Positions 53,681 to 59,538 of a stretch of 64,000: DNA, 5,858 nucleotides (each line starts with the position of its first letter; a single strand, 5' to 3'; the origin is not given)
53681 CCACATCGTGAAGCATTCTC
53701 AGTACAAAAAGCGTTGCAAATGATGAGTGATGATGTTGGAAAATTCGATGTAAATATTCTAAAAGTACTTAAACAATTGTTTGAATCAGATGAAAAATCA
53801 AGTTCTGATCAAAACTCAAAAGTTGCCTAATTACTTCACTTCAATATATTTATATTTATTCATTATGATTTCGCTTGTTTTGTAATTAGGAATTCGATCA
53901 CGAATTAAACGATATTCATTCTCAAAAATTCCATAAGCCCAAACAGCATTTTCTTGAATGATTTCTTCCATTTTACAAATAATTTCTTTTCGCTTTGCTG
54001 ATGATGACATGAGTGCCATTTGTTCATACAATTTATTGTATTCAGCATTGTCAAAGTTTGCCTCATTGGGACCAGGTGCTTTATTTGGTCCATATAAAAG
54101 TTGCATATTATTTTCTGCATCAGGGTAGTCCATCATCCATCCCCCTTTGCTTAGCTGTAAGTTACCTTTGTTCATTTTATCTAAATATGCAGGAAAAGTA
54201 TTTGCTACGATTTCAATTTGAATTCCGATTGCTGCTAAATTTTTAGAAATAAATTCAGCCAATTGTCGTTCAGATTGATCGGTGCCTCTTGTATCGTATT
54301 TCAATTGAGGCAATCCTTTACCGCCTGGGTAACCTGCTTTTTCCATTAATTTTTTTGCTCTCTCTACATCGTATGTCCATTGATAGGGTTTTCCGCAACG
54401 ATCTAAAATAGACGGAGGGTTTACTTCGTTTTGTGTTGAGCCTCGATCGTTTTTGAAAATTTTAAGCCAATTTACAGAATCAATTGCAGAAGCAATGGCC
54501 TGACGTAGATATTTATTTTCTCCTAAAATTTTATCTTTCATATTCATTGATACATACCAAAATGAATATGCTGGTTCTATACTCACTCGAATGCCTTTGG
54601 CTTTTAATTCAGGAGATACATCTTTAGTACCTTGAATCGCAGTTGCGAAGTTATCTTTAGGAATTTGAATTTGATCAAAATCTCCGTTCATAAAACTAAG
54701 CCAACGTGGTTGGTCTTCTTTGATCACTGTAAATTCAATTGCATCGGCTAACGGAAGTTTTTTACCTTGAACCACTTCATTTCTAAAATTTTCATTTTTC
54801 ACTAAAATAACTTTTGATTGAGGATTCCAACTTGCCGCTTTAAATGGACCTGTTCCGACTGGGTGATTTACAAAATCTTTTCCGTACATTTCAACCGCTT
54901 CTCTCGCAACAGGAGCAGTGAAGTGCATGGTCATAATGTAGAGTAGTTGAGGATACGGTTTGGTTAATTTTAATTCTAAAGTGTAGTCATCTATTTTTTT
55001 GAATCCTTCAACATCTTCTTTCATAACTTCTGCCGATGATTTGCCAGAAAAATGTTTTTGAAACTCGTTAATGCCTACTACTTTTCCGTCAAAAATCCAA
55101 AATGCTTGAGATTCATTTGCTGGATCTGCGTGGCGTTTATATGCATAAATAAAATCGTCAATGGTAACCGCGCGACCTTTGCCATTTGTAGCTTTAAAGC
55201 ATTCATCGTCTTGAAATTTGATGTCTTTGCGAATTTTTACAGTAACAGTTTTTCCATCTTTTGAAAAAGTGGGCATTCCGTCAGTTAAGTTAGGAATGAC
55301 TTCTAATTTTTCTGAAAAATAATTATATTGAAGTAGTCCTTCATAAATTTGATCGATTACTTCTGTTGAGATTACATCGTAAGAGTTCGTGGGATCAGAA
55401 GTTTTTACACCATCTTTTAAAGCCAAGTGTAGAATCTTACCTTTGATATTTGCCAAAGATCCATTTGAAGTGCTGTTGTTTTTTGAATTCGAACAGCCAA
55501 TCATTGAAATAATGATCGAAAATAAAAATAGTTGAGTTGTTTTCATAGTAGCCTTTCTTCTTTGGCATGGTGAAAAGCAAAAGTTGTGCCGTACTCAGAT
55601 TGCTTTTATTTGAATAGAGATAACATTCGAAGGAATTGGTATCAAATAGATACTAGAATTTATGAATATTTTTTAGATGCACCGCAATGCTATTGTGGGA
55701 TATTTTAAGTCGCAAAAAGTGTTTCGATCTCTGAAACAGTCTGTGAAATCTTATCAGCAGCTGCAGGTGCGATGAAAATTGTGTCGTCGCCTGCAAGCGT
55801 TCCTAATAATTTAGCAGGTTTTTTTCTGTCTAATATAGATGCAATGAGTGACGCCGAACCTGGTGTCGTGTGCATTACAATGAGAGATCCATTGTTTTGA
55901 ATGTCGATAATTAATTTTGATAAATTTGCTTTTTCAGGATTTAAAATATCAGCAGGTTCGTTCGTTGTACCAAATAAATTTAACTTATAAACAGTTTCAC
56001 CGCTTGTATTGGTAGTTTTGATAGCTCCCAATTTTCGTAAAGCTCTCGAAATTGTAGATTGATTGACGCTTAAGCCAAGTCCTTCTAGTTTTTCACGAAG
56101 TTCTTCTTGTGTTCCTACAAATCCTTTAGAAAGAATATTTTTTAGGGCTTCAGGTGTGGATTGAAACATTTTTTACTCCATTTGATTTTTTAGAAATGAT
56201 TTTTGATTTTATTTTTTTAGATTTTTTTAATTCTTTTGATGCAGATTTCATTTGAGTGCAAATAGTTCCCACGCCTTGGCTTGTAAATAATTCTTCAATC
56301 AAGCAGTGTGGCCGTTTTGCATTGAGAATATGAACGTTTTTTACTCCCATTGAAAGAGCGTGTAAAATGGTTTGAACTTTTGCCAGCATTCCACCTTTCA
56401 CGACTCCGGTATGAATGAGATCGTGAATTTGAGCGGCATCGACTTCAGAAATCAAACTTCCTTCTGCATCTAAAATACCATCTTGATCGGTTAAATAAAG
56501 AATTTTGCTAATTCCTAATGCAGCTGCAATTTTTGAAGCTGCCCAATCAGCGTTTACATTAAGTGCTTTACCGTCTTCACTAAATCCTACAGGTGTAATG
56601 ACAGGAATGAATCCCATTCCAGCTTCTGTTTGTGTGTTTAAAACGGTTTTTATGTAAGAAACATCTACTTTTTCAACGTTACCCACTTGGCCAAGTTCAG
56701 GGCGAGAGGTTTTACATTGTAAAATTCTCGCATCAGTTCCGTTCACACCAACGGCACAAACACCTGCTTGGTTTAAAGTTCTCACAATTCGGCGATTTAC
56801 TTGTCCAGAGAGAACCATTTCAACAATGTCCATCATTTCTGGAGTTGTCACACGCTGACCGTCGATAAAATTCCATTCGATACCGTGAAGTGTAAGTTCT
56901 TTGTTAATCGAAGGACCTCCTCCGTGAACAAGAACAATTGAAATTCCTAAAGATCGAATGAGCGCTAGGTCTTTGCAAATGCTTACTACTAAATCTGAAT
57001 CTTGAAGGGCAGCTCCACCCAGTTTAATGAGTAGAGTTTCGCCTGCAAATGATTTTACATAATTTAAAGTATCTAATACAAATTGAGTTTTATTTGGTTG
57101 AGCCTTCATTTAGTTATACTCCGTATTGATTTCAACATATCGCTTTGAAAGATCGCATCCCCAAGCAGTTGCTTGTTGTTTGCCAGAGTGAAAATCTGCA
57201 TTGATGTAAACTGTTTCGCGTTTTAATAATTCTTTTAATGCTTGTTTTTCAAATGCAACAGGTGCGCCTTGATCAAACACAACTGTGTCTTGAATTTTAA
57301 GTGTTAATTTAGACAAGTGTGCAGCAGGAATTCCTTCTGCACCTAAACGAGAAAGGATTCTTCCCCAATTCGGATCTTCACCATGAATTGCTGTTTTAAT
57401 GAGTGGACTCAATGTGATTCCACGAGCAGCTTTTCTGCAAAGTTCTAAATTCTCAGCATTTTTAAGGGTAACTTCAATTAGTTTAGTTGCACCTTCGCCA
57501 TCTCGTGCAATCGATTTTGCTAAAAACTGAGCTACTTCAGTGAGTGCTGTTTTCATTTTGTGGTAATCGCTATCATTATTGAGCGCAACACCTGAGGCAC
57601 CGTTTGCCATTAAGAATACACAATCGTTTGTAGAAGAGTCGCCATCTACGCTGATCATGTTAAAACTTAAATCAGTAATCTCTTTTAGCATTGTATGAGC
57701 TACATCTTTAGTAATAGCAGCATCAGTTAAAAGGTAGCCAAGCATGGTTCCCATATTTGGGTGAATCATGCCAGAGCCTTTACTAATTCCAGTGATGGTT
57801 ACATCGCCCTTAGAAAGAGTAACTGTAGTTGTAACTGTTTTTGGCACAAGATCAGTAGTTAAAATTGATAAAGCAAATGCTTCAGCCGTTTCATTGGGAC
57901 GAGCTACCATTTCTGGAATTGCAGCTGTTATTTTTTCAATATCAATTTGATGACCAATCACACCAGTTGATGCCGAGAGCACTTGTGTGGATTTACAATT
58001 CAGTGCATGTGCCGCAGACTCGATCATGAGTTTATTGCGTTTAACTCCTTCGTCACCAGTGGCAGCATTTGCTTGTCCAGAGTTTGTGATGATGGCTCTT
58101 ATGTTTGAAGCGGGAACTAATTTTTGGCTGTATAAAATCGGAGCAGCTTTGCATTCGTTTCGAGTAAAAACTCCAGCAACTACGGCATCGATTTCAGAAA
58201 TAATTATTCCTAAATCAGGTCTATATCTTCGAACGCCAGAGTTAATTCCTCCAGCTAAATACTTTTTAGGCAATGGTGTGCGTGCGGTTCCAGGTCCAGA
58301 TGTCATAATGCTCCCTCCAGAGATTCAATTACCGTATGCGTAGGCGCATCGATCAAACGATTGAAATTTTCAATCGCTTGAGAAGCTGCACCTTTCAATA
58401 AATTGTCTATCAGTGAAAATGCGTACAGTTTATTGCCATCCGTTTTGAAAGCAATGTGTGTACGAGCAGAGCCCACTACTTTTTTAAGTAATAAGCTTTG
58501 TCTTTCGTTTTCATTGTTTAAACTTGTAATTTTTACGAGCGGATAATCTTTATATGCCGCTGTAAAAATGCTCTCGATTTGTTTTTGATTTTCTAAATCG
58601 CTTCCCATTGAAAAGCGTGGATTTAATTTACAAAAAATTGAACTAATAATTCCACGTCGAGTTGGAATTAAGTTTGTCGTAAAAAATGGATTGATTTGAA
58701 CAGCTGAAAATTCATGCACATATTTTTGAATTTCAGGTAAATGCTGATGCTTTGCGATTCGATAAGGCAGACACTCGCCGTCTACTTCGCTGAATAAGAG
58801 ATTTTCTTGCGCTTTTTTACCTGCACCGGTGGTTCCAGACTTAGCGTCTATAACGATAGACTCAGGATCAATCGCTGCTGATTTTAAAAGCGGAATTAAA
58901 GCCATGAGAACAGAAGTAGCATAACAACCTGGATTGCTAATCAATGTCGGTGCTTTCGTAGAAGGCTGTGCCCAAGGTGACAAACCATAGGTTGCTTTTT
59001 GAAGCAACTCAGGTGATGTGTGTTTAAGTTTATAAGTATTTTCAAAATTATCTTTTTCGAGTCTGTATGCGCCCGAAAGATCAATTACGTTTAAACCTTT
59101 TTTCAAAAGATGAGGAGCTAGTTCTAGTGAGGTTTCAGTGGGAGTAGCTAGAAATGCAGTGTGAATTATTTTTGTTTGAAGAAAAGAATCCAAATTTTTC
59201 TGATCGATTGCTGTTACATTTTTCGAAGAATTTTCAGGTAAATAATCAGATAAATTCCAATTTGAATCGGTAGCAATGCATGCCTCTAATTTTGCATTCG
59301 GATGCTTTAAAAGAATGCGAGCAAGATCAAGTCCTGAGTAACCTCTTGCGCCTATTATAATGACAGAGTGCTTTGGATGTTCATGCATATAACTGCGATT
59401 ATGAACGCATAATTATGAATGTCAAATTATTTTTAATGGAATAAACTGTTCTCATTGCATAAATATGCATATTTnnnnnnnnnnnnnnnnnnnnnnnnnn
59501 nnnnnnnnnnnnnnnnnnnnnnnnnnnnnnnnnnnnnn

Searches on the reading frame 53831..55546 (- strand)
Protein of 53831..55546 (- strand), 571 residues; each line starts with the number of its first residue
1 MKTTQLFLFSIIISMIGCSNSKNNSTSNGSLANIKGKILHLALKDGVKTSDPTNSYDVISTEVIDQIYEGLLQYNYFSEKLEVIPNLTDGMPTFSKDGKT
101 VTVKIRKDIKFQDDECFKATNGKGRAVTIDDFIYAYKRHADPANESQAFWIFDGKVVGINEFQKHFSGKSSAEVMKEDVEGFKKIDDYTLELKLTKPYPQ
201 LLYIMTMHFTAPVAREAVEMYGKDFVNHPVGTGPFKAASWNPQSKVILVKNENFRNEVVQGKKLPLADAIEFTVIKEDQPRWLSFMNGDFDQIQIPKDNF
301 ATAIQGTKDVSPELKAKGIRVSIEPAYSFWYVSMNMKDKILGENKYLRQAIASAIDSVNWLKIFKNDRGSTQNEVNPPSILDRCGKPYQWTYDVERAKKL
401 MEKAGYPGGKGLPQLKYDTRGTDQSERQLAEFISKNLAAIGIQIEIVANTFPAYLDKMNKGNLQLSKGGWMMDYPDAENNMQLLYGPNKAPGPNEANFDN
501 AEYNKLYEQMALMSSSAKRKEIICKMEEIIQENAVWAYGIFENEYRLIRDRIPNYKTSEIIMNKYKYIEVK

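Call 49: search_protein_families(library=pfam, proteins=[window:53831-55546:-], max_evalue=0.00001)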
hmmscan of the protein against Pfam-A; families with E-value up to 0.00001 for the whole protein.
window:53831-55546:- (571 aa): 1 family
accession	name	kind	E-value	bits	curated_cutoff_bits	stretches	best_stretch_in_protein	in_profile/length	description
PF00496.27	SBP_bac_5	-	2.1e-74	251.3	32.4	1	82-489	1-365/368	Bacterial extracellular solute-binding proteins, family 5 Middle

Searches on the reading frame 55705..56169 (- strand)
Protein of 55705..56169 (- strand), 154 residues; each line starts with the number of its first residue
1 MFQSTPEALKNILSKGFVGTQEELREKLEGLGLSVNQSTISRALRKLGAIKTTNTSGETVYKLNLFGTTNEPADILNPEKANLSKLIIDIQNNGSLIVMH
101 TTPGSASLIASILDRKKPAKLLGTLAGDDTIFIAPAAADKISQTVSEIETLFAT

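Call 52: search_protein_families(library=pfam, proteins=[window:55705-56169:-], max_evalue=0.001)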
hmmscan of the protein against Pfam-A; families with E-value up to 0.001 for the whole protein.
window:55705-56169:- (154 aa): 2 families
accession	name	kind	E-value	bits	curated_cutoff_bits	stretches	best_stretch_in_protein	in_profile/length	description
PF02863.23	Arg_repressor_C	-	1.4e-18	66.9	25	1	84-149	2-67/68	Arginine repressor, C-terminal domain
PF01316.27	Arg_repressor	-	4.3e-14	52.4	27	1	7-63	8-64/70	Arginine repressor, DNA binding domain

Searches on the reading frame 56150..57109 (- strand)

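Call 52: search_protein_families(library=pfam, proteins=[window:56150-57109:-], max_evalue=0.001)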
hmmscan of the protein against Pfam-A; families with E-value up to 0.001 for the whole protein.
window:56150-57109:- (319 aa): 1 family
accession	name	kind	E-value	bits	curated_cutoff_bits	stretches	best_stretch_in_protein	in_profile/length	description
PF00696.33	AA_kinase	-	4.5e-44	151.4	24.9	1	25-263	2-234/234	Amino acid kinase family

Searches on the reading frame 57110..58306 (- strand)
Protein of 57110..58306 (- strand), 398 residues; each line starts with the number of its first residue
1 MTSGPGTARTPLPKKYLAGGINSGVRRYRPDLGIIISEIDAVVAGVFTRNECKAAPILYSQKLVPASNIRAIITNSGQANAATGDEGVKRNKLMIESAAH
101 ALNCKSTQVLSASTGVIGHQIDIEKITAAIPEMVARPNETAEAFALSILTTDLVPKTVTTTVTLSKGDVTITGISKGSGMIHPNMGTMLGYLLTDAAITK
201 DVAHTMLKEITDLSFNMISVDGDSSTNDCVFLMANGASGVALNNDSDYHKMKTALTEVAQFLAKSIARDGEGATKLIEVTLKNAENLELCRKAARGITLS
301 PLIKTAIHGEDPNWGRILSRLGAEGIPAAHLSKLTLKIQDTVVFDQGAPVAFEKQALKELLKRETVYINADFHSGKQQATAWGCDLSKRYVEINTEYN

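Call 52: search_protein_families(library=pfam, proteins=[window:57110-58306:-], max_evalue=0.001)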
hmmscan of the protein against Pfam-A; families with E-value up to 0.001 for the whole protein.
window:57110-58306:- (398 aa): 1 family
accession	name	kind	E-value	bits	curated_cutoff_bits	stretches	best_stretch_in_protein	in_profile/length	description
PF01960.23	ArgJ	-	1.7e-135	452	32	1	18-397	2-375/377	ArgJ family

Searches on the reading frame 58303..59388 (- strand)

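Call 52: search_protein_families(library=pfam, proteins=[window:58303-59388:-], max_evalue=0.001)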
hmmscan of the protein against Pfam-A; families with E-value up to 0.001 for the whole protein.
window:58303-59388:- (361 aa): 3 families
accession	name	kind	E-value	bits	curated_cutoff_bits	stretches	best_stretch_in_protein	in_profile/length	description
PF22698.1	Semialdhyde_dhC_1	-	3e-41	141.4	27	1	155-329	1-165/165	Semialdehyde dehydrogenase, dimerisation domain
PF01118.30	Semialdhyde_dh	-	3.8e-19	69.7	26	1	9-141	2-115/121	Semialdehyde dehydrogenase, NAD binding domain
PF02774.23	Semialdhyde_dhC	-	2e-13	51.3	26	1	164-332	1-184/184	Semialdehyde dehydrogenase, dimerisation domain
